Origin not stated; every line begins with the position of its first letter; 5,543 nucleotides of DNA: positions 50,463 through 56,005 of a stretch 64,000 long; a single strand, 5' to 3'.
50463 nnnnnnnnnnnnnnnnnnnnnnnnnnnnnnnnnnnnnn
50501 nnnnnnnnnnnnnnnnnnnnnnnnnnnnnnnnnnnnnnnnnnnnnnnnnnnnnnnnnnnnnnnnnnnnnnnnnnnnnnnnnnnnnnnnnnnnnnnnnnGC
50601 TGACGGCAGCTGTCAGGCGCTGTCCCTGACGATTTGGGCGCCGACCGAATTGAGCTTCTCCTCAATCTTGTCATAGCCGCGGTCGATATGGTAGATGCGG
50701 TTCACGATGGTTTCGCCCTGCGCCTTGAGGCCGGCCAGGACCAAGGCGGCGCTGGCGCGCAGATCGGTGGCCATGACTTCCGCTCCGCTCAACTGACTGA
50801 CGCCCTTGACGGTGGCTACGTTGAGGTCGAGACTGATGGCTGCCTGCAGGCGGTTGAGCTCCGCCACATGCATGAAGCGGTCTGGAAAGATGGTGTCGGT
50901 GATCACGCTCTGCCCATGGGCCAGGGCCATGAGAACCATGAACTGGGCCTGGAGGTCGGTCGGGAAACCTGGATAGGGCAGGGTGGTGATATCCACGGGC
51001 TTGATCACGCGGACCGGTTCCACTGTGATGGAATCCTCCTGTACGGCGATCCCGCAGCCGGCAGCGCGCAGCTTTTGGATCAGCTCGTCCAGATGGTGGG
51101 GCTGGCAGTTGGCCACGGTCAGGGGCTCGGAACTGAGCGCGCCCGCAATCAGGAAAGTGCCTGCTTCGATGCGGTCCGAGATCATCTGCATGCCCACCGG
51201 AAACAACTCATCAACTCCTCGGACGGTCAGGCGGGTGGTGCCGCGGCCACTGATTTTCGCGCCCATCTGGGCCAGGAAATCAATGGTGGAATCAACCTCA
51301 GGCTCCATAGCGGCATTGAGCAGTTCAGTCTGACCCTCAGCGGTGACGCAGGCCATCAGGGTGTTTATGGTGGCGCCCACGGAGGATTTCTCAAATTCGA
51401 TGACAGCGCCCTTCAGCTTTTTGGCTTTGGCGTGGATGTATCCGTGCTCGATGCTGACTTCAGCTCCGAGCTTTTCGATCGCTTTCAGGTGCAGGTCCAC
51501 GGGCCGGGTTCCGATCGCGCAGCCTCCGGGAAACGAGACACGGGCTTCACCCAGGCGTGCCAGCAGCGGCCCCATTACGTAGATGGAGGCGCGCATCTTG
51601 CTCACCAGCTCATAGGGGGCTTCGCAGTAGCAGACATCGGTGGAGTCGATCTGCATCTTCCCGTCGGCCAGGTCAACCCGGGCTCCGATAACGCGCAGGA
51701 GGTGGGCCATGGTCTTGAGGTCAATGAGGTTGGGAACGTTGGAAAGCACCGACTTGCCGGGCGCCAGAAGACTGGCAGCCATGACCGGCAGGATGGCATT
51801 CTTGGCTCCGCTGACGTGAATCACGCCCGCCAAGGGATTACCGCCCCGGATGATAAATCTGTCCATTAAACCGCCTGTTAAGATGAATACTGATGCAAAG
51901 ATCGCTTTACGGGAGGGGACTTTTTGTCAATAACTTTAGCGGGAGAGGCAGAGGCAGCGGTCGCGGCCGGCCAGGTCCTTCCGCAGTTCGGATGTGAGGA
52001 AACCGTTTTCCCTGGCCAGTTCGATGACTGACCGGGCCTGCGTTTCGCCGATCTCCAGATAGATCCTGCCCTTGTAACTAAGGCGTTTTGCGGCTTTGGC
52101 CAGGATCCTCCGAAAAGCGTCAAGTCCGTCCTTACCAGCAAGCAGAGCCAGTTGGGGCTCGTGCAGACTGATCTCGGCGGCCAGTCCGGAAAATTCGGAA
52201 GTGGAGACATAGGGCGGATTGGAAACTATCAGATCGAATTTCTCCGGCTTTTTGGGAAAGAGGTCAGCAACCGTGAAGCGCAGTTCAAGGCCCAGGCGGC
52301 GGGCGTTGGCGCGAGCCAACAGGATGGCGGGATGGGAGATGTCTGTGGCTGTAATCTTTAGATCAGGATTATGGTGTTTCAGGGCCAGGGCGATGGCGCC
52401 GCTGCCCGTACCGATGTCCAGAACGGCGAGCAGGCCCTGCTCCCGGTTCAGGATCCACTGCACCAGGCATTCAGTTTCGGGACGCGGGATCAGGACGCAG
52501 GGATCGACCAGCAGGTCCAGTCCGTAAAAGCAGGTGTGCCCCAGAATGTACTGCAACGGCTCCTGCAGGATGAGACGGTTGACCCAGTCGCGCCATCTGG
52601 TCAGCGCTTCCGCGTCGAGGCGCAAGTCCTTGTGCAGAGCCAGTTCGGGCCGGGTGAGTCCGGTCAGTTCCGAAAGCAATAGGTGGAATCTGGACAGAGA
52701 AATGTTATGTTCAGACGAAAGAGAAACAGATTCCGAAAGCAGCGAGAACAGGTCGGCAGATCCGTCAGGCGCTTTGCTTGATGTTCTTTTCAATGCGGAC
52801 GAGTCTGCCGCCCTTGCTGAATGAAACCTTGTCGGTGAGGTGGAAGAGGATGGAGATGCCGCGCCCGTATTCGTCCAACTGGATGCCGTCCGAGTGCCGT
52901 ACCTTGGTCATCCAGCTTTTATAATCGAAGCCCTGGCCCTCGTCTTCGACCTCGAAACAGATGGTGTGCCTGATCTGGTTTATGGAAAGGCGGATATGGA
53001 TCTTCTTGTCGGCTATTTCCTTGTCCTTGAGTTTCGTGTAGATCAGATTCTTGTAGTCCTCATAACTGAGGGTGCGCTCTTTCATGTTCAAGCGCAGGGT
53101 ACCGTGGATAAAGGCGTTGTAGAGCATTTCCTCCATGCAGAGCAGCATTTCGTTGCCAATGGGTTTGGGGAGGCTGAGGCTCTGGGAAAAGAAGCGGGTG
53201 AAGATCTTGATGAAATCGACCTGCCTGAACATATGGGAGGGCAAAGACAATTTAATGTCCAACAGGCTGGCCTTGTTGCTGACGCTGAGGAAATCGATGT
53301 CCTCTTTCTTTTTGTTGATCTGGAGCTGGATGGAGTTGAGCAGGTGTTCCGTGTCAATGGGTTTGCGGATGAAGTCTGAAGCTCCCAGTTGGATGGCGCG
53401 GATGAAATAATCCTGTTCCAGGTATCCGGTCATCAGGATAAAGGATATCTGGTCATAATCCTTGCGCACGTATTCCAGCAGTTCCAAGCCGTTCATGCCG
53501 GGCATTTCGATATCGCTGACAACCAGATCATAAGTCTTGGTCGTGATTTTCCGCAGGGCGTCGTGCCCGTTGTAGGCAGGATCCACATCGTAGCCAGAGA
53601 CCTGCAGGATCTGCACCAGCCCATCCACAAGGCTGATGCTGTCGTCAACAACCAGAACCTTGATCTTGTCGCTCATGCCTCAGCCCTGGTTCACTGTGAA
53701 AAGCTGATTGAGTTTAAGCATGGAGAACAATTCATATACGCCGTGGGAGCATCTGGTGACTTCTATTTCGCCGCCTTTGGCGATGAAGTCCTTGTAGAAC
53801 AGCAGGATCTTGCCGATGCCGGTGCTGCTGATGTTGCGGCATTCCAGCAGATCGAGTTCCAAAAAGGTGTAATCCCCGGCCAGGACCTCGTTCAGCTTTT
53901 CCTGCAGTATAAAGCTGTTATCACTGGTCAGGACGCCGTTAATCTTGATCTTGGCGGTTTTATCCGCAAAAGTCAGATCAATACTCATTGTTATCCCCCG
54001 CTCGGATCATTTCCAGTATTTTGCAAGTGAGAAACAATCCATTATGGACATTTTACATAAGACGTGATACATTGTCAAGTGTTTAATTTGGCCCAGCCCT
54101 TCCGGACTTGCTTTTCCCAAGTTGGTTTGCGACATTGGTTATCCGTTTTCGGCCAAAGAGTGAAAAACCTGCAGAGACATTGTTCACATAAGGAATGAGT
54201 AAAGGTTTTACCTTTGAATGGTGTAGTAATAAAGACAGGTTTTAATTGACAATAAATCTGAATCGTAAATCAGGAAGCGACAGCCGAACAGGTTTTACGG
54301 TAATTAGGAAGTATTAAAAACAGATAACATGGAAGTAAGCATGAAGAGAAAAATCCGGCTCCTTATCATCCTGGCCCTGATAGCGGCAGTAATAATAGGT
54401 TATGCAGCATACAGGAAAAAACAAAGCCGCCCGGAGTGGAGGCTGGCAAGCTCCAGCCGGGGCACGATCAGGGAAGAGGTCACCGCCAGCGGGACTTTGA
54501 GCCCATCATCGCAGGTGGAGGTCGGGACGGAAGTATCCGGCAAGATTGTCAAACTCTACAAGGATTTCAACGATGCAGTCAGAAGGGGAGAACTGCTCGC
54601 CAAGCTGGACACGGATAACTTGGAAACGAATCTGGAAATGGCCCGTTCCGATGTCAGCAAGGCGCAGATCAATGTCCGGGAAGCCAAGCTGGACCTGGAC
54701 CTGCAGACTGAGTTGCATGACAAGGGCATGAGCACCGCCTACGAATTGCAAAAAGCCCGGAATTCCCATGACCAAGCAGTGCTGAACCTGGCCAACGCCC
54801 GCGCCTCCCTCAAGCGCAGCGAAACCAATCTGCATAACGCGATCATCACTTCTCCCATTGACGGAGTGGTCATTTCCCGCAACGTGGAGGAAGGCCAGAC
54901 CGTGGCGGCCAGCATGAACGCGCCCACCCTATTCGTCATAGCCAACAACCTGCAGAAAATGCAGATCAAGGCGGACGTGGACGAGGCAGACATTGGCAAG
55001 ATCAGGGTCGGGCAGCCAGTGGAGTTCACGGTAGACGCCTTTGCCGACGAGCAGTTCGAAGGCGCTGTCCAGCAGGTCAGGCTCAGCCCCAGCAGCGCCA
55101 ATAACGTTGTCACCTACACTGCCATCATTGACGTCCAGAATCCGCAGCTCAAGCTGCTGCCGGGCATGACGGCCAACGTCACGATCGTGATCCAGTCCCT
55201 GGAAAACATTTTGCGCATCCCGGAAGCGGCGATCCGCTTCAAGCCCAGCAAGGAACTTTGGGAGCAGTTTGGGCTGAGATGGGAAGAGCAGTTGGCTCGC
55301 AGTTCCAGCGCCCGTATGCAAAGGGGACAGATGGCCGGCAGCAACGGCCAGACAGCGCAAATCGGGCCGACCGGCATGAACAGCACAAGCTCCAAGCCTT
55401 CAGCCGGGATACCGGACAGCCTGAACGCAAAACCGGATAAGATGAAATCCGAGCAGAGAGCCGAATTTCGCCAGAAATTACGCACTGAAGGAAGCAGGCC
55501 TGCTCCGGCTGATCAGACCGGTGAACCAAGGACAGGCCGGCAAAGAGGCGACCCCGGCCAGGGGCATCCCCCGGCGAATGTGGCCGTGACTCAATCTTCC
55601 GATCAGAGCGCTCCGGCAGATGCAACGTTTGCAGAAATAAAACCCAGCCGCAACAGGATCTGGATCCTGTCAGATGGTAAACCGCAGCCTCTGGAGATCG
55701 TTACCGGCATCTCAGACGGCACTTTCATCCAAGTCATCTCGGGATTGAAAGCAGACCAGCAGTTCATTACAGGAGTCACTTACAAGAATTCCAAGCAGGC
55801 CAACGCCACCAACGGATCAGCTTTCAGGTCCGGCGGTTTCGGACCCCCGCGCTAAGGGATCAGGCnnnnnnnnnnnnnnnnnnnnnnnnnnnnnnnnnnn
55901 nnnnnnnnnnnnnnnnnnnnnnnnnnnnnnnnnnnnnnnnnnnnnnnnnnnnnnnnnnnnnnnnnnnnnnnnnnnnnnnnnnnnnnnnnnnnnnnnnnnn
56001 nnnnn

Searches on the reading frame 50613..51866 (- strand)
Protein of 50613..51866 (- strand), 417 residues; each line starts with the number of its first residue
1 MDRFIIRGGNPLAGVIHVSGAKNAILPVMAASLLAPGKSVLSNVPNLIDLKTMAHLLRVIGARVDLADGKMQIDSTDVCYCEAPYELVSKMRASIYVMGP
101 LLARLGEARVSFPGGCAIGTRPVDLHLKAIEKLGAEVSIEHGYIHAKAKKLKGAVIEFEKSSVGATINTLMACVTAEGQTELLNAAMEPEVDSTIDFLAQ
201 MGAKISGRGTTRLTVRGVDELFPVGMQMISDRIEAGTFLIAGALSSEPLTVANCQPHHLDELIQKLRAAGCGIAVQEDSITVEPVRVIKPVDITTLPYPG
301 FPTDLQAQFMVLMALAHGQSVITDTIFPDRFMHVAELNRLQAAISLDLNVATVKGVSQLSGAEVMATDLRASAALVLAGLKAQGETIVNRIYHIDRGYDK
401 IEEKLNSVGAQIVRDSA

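Call 58: search_protein_families(library=pfam, proteins=[window:50613-51866:-], max_evalue=0.0001)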
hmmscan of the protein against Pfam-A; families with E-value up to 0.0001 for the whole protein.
window:50613-51866:- (417 aa): 1 family
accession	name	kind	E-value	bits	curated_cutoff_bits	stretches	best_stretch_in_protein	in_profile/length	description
PF00275.25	EPSP_synthase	-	8e-101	338.2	22.8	1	7-405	2-417/417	EPSP synthase (3-phosphoshikimate 1-carboxyvinyltransferase)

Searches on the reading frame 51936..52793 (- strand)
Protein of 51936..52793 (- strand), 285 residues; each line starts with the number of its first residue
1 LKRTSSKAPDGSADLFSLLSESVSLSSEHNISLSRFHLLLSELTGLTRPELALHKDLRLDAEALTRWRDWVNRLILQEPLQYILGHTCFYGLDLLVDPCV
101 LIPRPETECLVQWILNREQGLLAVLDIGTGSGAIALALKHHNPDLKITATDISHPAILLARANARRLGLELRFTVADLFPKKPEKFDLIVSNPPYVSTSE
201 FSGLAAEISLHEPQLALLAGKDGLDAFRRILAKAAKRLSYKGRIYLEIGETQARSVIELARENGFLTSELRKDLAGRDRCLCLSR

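Call 58: search_protein_families(library=pfam, proteins=[window:51936-52793:-], max_evalue=0.0001)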
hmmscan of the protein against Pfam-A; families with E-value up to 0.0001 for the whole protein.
window:51936-52793:- (285 aa): 8 families
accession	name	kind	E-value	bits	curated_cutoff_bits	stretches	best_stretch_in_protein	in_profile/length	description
PF05175.20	MTS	-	1.2e-18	67.8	23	1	108-202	21-115/170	Methyltransferase small domain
PF13649.12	Methyltransf_25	-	5.8e-12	46.6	27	1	124-207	1-88/97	Methyltransferase domain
PF17827.6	PrmC_N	-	3.2e-11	44.1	23.4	1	37-85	23-71/71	PrmC N-terminal domain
PF13847.12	Methyltransf_31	-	5.9e-11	42.7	27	1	122-192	5-81/145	Methyltransferase domain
PF08242.18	Methyltransf_12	-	4.4e-10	40.6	30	1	125-192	1-72/98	Methyltransferase domain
PF06325.19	PrmA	-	8e-09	35.8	22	1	107-192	148-233/296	Ribosomal protein L11 methyltransferase (PrmA)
PF08241.18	Methyltransf_11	-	6.6e-08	33.5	21.2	1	125-192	1-67/95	Methyltransferase domain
PF01170.24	UPF0020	-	4.4e-05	23.7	22.3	1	139-196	71-132/197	RMKL-like, methyltransferase domain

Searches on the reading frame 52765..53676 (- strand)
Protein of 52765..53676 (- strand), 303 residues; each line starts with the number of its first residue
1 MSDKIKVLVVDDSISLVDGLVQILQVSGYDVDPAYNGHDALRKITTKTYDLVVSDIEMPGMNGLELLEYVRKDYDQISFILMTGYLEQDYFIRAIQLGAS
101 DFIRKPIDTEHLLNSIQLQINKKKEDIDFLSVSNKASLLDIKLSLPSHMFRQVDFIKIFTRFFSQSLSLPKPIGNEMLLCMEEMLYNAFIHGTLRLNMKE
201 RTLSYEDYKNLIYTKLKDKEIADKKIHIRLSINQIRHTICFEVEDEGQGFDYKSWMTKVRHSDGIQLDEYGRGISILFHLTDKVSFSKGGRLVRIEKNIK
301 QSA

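Call 58: search_protein_families(library=pfam, proteins=[window:52765-53676:-], max_evalue=0.0001)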
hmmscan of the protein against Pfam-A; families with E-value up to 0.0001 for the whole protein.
window:52765-53676:- (303 aa): 2 families
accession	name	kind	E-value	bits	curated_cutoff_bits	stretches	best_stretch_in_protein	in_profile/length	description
PF00072.30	Response_reg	-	3.9e-30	104.7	30.2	1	7-116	1-110/111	Response regulator receiver domain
PF13581.12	HATPase_c_2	-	5e-11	43.2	27.4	1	157-296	13-126/127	Histidine kinase-like ATPase domain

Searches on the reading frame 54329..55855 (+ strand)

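Call 58: search_protein_families(library=pfam, proteins=[window:54329-55855:+], max_evalue=0.0001)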
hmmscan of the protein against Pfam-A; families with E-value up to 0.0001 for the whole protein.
window:54329-55855:+ (508 aa): 2 families
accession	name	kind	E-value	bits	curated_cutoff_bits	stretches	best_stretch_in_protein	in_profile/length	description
PF16576.10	HlyD_D23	-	5.1e-25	88.5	30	1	48-282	3-214/214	Barrel-sandwich domain of CusB or HlyD membrane-fusion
PF13437.12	HlyD_3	-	2.1e-16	61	22.2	1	173-279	2-106/106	HlyD family secretion protein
